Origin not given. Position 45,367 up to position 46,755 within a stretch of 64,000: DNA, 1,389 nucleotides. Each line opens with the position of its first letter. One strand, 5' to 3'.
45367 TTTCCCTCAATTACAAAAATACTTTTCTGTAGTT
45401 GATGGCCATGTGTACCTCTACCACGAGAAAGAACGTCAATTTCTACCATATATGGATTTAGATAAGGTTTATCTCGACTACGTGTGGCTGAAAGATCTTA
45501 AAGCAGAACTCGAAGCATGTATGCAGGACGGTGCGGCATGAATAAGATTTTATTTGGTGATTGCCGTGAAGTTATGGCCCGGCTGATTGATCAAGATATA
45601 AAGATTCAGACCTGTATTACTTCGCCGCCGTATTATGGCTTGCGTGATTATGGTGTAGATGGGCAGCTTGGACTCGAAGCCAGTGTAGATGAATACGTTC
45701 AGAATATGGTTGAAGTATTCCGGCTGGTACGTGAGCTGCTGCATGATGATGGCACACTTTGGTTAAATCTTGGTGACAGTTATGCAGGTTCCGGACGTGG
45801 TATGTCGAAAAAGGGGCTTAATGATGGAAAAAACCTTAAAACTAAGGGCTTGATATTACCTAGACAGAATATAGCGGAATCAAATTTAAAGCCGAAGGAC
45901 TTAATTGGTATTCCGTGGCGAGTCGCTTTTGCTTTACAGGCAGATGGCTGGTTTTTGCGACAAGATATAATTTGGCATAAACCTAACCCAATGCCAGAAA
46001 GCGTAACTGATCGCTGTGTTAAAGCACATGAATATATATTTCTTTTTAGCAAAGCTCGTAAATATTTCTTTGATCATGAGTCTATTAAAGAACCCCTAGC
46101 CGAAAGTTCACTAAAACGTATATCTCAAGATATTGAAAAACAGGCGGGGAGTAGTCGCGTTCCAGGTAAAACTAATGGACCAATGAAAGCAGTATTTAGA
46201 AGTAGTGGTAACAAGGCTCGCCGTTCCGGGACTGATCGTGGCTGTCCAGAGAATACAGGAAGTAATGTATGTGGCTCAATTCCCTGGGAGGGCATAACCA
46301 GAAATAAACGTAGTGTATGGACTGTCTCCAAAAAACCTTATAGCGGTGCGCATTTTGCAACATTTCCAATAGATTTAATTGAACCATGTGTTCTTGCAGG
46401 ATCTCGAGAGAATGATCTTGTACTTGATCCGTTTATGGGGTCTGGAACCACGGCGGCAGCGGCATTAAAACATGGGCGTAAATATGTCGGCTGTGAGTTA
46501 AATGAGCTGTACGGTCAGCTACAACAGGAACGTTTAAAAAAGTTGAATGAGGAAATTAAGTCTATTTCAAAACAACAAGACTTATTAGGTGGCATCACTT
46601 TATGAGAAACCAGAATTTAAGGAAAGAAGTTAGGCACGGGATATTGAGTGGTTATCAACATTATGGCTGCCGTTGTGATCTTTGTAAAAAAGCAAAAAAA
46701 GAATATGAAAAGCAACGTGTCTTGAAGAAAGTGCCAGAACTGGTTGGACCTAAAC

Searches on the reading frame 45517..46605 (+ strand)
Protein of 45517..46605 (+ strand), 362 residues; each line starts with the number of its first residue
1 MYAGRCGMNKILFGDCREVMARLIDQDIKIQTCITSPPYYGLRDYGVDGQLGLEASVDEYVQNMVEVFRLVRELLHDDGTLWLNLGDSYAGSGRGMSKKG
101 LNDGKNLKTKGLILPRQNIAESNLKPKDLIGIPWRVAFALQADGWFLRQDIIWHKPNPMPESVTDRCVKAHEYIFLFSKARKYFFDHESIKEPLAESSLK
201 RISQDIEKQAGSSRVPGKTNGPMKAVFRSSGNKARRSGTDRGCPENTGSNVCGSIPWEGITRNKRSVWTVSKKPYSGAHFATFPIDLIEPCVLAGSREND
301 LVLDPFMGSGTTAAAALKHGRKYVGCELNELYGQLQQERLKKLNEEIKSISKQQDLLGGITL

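Call 50: search_protein_families(library=phrogs, proteins=[window:45517-46605:+], max_evalue=0.001)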
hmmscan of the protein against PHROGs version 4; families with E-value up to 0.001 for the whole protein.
window:45517-46605:+ (362 aa): 12 families
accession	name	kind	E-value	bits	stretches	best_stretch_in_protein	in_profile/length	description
phrog_67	-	other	1.6e-79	269.9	1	8-347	123-350/743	DNA methyltransferase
phrog_498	-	other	3.5e-21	76.4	1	139-349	289-428/633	DNA methyltransferase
phrog_3008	-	other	4.2e-21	76.3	1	239-346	117-217/244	DNA methyltransferase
phrog_18293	-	other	2.6e-12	47.8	1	265-350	32-116/119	methyltransferase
phrog_6952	-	other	4.4e-12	47.2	1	267-330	101-165/181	DNA methyltransferase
phrog_12517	-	unknown function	2.4e-11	44.4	2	298-356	105-163/316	-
phrog_8769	-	other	2e-10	41.4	1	298-345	11-58/71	methyltransferase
phrog_23148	-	unknown function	4.7e-09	37.5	1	248-347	54-153/165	-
phrog_18146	-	other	9.5e-09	35.6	1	298-350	69-122/452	DNA methyltransferase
phrog_16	-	DNA, RNA and nucleotide metabolism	4e-08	32.9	1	272-345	841-914/986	DNA helicase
phrog_23085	-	unknown function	1.1e-06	29.3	1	275-339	40-104/138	-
phrog_6025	-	other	1.5e-05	25.7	1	9-162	12-117/192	DNA methyltransferase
